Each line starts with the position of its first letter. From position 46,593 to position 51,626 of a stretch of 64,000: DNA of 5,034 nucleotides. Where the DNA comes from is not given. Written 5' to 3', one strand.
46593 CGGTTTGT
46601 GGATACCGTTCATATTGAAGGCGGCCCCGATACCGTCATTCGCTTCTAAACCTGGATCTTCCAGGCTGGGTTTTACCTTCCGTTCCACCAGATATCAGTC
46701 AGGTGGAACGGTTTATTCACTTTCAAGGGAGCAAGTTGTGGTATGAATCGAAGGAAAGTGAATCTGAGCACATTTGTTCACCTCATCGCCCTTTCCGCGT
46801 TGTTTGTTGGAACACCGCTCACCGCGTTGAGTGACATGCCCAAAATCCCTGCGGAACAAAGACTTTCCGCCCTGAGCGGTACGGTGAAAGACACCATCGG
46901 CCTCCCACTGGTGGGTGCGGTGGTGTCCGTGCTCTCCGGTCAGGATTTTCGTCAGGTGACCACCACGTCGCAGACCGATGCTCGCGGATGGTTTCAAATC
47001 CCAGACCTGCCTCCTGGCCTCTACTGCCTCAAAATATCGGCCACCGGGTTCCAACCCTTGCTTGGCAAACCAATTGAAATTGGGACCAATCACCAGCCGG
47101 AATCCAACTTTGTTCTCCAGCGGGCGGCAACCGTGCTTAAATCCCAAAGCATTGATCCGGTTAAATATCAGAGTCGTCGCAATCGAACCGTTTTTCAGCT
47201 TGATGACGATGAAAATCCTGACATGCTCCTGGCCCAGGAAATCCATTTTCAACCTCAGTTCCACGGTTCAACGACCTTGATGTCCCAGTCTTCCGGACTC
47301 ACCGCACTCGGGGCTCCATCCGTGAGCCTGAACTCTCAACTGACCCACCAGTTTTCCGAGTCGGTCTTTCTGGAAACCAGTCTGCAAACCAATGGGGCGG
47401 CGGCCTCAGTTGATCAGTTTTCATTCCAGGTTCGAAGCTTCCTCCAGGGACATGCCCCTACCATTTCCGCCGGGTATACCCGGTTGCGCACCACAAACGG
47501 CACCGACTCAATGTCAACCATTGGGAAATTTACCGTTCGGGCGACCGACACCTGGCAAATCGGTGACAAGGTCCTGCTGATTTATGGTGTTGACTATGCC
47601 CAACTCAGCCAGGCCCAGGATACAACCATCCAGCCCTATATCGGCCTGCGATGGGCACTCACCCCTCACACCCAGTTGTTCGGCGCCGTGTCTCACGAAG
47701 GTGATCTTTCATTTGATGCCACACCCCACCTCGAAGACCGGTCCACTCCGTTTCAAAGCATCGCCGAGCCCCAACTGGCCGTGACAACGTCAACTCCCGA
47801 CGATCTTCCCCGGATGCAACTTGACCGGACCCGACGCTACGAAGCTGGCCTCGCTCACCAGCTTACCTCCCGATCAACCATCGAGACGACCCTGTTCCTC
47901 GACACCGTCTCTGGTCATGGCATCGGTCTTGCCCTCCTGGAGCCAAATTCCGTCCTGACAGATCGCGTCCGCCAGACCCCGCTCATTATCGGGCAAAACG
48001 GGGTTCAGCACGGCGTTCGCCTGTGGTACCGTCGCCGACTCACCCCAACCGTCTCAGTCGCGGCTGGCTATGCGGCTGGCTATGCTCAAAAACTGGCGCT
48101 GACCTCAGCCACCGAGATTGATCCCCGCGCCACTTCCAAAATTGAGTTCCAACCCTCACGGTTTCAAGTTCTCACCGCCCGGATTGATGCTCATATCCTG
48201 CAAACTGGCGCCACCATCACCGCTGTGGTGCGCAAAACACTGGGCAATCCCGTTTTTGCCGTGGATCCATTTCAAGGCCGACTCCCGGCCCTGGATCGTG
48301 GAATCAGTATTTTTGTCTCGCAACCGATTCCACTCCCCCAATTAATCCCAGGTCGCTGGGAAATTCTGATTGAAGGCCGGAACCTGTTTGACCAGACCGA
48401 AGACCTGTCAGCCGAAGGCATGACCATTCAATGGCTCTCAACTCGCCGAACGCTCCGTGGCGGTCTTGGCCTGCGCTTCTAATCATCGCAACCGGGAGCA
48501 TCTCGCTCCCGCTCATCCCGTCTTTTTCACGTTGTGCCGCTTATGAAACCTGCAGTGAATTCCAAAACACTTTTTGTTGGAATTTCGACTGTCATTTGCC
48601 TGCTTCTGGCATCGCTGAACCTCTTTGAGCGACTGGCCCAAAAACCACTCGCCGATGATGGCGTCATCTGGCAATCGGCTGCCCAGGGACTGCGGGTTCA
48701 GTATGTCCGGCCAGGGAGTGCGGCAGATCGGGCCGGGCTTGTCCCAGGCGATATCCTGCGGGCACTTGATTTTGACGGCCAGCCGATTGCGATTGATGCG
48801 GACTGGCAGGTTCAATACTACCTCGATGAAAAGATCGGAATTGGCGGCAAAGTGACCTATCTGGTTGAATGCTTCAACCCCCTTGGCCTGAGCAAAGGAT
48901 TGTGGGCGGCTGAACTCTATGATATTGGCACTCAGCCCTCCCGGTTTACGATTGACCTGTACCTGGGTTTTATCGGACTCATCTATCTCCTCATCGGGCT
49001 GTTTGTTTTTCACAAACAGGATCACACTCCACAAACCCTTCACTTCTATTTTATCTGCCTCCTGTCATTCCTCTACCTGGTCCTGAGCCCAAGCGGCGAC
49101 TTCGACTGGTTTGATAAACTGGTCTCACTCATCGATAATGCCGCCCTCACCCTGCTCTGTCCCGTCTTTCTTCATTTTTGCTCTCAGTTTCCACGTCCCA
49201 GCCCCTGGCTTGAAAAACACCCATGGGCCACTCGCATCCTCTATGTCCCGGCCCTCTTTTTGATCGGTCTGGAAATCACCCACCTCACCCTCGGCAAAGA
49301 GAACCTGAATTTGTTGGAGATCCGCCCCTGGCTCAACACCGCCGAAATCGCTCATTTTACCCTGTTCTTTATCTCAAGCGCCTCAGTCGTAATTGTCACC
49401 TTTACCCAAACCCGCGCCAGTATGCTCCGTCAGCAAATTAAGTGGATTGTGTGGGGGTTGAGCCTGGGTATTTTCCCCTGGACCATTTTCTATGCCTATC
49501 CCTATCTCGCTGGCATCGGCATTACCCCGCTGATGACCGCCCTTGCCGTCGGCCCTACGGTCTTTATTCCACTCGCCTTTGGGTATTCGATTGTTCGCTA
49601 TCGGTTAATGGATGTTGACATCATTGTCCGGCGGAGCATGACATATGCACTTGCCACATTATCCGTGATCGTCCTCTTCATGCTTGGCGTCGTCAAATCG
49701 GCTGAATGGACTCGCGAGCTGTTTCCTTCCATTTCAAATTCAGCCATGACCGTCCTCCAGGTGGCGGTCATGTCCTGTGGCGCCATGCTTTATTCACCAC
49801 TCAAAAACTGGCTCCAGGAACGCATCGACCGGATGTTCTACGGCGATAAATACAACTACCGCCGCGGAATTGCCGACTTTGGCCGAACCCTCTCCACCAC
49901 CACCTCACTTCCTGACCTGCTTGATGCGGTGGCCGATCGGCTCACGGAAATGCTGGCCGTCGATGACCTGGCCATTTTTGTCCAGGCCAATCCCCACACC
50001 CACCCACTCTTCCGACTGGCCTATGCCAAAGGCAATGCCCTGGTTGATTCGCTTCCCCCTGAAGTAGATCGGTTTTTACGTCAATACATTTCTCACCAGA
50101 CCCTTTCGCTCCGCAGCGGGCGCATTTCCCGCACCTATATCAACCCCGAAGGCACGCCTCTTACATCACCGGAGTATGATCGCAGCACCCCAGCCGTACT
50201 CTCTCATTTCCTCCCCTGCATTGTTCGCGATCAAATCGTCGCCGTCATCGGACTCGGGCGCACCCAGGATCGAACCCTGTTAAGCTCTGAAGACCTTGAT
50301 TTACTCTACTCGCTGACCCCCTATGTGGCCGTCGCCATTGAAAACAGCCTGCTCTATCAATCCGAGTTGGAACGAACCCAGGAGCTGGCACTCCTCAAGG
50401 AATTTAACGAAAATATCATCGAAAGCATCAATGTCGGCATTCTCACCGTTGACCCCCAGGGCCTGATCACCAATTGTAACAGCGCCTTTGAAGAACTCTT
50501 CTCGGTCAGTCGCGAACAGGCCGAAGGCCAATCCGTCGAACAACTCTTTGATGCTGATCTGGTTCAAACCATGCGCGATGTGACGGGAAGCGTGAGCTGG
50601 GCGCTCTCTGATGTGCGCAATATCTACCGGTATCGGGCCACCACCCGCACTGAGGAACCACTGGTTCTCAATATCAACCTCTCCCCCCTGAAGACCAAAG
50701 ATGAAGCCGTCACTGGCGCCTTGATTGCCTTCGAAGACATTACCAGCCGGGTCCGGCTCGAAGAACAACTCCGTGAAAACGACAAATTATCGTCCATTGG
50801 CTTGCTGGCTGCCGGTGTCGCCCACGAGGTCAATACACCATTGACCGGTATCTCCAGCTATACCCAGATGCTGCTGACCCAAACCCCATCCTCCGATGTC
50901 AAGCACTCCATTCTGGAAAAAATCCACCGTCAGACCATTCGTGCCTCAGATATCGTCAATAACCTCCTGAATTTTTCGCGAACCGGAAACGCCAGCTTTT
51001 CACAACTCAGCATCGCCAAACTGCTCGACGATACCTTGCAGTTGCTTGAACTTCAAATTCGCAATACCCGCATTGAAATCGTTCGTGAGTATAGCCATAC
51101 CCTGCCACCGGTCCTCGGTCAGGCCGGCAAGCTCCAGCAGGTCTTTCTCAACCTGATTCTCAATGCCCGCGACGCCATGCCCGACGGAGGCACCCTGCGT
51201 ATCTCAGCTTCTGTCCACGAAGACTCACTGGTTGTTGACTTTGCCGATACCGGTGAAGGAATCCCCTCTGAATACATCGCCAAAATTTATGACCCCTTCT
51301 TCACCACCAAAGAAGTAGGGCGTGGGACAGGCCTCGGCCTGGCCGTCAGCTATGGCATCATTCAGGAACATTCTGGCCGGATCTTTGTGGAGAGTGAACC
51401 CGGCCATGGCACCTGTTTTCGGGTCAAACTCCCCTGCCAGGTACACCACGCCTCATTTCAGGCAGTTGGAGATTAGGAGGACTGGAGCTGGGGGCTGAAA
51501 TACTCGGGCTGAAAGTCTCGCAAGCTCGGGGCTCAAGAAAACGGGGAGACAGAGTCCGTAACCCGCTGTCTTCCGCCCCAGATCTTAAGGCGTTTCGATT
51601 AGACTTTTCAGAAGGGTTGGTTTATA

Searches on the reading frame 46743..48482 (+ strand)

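Call 23: search_protein_families(library=pfam, proteins=[window:46743-48482:+], max_evalue=0.00001)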
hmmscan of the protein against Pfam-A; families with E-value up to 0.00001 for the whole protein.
window:46743-48482:+ (579 aa): 3 families
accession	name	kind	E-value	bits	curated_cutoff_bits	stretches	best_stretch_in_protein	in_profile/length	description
PF13620.12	CarboxypepD_reg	-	2.3e-14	53.9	32.3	1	44-126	2-82/82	Carboxypeptidase regulatory-like domain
PF13715.12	CarbopepD_reg_2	-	8.4e-07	29.4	32.2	1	44-131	1-82/88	CarboxypepD_reg-like domain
PF00593.30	TonB_dep_Rec_b-barrel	-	4.8e-06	27.1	27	1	142-334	58-251/436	TonB dependent receptor-like, beta-barrel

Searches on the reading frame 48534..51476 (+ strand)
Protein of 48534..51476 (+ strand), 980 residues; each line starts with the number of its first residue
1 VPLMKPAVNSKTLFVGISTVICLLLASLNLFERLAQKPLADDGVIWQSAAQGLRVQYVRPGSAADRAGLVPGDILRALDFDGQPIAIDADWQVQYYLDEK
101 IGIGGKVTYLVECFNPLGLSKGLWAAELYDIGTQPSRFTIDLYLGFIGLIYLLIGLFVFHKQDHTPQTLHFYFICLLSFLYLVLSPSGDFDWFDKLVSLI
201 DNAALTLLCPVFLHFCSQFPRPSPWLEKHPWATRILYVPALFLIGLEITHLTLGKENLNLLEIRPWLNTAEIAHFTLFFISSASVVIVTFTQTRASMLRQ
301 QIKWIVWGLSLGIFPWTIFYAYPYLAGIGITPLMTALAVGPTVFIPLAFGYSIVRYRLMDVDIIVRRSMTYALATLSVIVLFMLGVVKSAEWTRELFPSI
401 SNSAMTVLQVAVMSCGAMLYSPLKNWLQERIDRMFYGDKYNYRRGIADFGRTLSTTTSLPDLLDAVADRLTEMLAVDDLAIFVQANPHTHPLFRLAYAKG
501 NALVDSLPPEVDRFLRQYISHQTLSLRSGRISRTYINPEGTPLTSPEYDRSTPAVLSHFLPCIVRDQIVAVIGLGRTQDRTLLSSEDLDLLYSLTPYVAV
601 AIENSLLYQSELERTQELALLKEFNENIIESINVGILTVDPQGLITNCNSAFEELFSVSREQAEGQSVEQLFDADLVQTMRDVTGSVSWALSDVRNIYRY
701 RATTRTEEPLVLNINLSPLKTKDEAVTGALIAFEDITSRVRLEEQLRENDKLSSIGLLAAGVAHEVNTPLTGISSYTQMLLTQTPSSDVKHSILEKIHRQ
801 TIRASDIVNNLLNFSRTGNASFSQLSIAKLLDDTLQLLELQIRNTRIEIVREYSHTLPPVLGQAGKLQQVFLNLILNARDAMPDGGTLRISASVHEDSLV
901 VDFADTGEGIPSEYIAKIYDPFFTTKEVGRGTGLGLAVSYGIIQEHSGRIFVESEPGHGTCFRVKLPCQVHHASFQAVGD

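Call 23: search_protein_families(library=pfam, proteins=[window:48534-51476:+], max_evalue=0.00001)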
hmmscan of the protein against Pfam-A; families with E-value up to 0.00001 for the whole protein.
window:48534-51476:+ (980 aa): 8 families
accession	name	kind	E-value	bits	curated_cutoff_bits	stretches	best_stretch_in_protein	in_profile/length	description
PF02518.31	HATPase_c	-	5.2e-25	88.5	26.4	1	864-968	3-109/111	Histidine kinase-, DNA gyrase B-, and HSP90-like ATPase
PF00512.31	HisKA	-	2.8e-15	56.5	26.9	1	757-818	4-64/66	His Kinase A (phospho-acceptor) domain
PF13426.13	PAS_9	-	2e-11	44.5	27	1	634-737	2-102/103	PAS domain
PF00989.32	PAS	-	4.5e-11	43.2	22.6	1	624-736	2-113/113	PAS fold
PF08448.16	PAS_4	-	1.3e-10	41.9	23.1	1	630-741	2-110/110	PAS fold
PF13188.13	PAS_8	-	6.9e-07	29.4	21.8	0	625-673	3-48/65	PAS domain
PF13492.12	GAF_3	-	1.6e-06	29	27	1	459-604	2-129/129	GAF domain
PF17820.7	PDZ_6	-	2.4e-06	27.6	27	1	55-98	2-41/54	PDZ domain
